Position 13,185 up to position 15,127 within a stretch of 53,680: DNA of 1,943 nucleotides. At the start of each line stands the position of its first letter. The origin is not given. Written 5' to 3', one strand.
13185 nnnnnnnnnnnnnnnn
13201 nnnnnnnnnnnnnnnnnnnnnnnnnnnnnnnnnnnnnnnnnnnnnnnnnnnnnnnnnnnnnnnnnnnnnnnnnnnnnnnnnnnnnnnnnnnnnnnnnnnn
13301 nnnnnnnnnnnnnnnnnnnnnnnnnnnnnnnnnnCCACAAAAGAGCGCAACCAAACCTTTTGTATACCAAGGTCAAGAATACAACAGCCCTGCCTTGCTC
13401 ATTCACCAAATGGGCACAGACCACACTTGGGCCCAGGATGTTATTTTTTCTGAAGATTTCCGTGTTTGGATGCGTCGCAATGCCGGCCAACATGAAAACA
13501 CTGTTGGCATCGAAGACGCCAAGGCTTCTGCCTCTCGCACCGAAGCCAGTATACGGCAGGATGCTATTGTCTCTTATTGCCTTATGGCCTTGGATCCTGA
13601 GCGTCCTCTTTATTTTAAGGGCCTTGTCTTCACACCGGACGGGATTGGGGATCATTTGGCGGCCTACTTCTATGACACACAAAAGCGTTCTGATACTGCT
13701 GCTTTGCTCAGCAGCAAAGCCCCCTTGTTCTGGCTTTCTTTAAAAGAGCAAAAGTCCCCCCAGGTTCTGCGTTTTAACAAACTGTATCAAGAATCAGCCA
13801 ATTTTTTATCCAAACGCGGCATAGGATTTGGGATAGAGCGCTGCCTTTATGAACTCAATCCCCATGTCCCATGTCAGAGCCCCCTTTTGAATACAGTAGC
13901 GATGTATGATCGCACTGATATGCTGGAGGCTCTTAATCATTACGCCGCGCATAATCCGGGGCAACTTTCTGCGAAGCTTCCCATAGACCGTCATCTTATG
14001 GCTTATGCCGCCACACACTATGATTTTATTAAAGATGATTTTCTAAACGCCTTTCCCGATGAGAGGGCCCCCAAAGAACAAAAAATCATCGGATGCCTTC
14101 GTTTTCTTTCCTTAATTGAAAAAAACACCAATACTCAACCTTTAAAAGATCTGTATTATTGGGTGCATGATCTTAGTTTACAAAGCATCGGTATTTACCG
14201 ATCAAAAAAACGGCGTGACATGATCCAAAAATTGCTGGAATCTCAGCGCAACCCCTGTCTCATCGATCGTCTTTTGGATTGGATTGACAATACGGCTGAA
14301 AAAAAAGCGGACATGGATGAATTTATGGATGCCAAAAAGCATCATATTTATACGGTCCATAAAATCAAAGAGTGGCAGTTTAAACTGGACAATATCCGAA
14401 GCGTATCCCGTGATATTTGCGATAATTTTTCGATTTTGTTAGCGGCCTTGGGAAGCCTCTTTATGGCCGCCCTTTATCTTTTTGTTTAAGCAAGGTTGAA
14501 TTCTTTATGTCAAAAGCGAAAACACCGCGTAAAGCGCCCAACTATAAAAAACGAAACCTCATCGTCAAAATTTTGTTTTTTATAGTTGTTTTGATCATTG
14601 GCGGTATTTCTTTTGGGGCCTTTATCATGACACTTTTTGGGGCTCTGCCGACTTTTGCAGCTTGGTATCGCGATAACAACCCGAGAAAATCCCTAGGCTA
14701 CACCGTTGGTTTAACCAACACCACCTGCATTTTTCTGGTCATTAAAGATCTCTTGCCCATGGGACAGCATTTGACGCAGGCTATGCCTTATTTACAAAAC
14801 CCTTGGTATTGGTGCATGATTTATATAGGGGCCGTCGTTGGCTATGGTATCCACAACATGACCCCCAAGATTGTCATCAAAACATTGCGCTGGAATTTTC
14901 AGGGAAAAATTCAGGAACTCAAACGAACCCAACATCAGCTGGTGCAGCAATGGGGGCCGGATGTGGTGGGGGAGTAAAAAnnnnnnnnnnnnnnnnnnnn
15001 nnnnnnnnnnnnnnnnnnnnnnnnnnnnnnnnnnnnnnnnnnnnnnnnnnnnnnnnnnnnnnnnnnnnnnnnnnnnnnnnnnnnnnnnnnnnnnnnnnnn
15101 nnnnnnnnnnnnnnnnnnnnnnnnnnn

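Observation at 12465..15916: AT-rich three-gene membrane module: tail-anchored pseudokinase, small polytopic protein and GtrB/ArnC-like glycosyltransferase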

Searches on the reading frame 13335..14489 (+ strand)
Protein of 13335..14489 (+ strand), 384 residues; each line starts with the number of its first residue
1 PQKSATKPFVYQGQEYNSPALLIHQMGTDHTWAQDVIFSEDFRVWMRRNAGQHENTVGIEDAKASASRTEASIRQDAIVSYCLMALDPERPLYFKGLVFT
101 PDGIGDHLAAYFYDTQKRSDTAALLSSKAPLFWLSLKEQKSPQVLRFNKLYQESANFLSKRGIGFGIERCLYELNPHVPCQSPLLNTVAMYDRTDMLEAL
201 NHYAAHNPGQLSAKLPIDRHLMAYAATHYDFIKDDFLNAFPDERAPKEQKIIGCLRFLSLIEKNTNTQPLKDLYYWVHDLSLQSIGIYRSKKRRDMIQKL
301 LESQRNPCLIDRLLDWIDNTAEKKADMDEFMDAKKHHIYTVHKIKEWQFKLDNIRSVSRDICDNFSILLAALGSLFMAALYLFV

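Call 38: predict_structure(alignment_id=A2)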
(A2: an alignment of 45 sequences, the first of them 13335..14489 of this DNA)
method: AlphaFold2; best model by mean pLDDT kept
length: 384 residues; sequences in the alignment: 45
mean_pLDDT: 91.5   pTM: 0.82
mean pLDDT of the five models: 91.5, 91.2, 90.3, 89.7, 89.7
residues with pLDDT >= 90: 304; 70-90: 67; 50-70: 11; < 50: 2
segments of 3 or more residues with pLDDT < 50: none
pLDDT, mean of each block of 10 residues (from residue 1): 69 93 93 92 89 74 95 95 92 94 95 96 97 91 94 96 95 95 86 83 91 91 96 95 94 96 91 94 95 95 87 94 96 96 93 80 85 93 91
secondary structure, 60 per line:
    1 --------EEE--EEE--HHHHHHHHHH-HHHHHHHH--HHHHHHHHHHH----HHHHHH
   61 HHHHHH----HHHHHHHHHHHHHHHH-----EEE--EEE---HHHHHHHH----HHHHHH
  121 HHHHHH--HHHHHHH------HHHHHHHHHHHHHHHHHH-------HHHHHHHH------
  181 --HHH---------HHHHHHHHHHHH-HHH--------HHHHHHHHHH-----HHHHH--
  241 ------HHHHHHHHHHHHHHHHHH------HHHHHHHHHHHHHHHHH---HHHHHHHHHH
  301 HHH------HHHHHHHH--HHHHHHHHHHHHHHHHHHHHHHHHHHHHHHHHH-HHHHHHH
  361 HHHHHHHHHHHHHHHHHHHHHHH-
elements in order: E9-11 E14-16 H19-28 H30-37 H40-50 H55-66 H71-86 E92-94 E97-99 H103-110 H115-126 H129-135 H142-159 H167-174 H195-206 H219-228 H234-238 H247-264 H271-287 H291-303 H310-317 H320-352 H354-383

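Call 41: fold_search(model_id=the predicted structure, library=pdb)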
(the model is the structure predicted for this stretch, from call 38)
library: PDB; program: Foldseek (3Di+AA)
matches with E <= 10: 67; with E <= 0.001: 0
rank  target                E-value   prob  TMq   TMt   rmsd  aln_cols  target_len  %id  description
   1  6umm_B                1.7e+00  0.04  0.11  0.10  20.0       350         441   11  A complete structure of the ESX-3 translocon complex (released 2019-10-23)
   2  8yzu_A                1.8e+00  0.04  0.12  0.14  22.9       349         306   15  STC truncated SydA (released 2025-04-30)
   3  8tf5                  1.9e+00  0.05  0.12  0.12  24.9       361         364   12  Crystal structure of orphan G protein-coupled receptor 6, pseudoapo form (released 2024-12-04)
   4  3vjb_D                2.3e+00  0.04  0.13  0.15  20.4       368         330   10  Crystal structure of the human squalene synthase (released 2012-04-11)
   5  9jnj_A                2.9e+00  0.05  0.14  0.17  15.7       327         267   12  Crystal structure of Human Cnot9 (released 2025-09-24)
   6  8yzy_A                3.0e+00  0.03  0.12  0.14  22.2       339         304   12  STC SydA mutant - W297Y (released 2025-04-30)
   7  6sgz_E                3.2e+00  0.05  0.14  0.13  20.1       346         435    9  Structure of protomer 2 of the ESX-3 core complex (released 2019-10-09)
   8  7vf9_F                3.6e+00  0.03  0.10  0.12  24.4       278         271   12  Cryo-EM structure of Pseudomonas aeruginosa RNAP sigmaS holoenzyme complexes (released 2022-07-27)
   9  7z1u_B                4.1e+00  0.03  0.10  0.19  12.9       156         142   13  Biochemical implications of the substitution of a unique cysteine residue in sugar beet phytoglobin BvPgb 1.2 (released 2022-09-07)
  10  6r7o_A                4.5e+00  0.06  0.20  0.19  17.0       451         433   11  Crystal structure of the central region of human cohesin subunit STAG1 (released 2019-04-10)
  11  3iqj_A                4.5e+00  0.04  0.13  0.19  18.4       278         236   15  Crystal Structure of human 14-3-3 sigma in Complex with Raf1 peptide (10mer) (released 2010-09-01)
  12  2y6i_A                4.5e+00  0.03  0.13  0.09  17.1       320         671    8  Crystal Structure of Collagenase G from Clostridium histolyticum in complex with Isoamylphosphonyl-Gly-Pro-Ala at 3.25 (released 2011-09-28)
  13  8fbi                  4.7e+00  0.04  0.14  0.16  23.4       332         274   12  Improving the secretion of designed protein assemblies through negative design of cryptic transmembrane domains (released 2023-03-22)
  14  6umm_C                4.7e+00  0.03  0.13  0.12  18.3       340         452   11  A complete structure of the ESX-3 translocon complex (released 2019-10-23)
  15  8ffv_D                4.9e+00  0.08  0.15  0.14  14.8       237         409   10  Cryo-EM structure of the GR-Hsp90-FKBP52 complex (released 2023-11-01)
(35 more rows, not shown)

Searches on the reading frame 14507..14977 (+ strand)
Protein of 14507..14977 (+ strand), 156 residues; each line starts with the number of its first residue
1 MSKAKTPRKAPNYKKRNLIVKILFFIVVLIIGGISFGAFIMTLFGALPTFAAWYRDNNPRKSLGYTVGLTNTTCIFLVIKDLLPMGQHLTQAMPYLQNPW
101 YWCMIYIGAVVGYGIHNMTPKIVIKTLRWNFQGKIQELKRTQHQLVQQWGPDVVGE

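Call 3: search_protein_families(library=pfam, proteins=[window:14507-14977:+], max_evalue=1)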
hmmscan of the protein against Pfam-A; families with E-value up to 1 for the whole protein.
window:14507-14977:+ (156 aa): 2 families
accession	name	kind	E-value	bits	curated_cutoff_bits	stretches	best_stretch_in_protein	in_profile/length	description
PF14897.12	EpsG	-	0.0046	16.6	30.1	1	14-106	159-250/326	EpsG family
PF09980.14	DUF2214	-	0.25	11.7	34.1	1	41-144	14-116/147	Predicted membrane protein (DUF2214)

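Call 4: search_protein_families(library=ncbifam, proteins=[window:14507-14977:+], max_evalue=1)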
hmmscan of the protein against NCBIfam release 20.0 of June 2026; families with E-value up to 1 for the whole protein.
window:14507-14977:+ (156 aa): 0 families

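Call 44: search_protein_families(library=pfam, alignment_id=A3, max_evalue=0.01)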
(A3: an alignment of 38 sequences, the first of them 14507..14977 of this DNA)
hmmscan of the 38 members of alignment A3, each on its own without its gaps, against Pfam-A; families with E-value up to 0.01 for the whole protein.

A. member 1, window:14507-14977:+ (156 aa): 1 family
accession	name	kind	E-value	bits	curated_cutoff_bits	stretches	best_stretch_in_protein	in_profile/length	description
PF14897.12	EpsG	-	0.0046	16.6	30.1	1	14-106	159-250/326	EpsG family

B. families by the number of members that match (of 38 scanned): 5 families
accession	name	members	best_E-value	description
PF20684.3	Fung_rhodopsin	1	0.0031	Fungal rhodopsin domain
PF14897.12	EpsG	1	0.0046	EpsG family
PF02535.28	Zip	1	0.0046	ZIP Zinc transporter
PF12342.13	DUF3640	1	0.0052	Protein of unknown function (DUF3640)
PF07069.16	PRRSV_2b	1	0.0079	Porcine reproductive and respiratory syndrome virus 2b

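Call 45: search_solved_structures(query=A3, max_evalue=1)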
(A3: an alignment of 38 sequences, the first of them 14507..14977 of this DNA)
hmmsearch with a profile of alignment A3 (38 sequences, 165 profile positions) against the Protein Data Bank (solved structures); distinct sequences matched with E-value up to 1: 3.
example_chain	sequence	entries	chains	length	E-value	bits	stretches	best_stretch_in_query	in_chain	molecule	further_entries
9grx_L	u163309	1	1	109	0.16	14.9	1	97-134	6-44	NAD(P)H-quinone oxidoreductase subunit L, chloroplastic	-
9evs_h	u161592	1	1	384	0.5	13.3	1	122-163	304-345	mS83 (rPPR10)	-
8z9d_5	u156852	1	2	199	0.61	13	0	98-131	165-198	Photosystem II reaction center proteins PsbY, chloroplastic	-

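Call 46: search_protein_families(library=padloc, proteins=[window:14507-14977:+], max_evalue=0.01)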
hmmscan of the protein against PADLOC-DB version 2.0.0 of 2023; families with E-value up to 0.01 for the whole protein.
window:14507-14977:+ (156 aa): 0 families
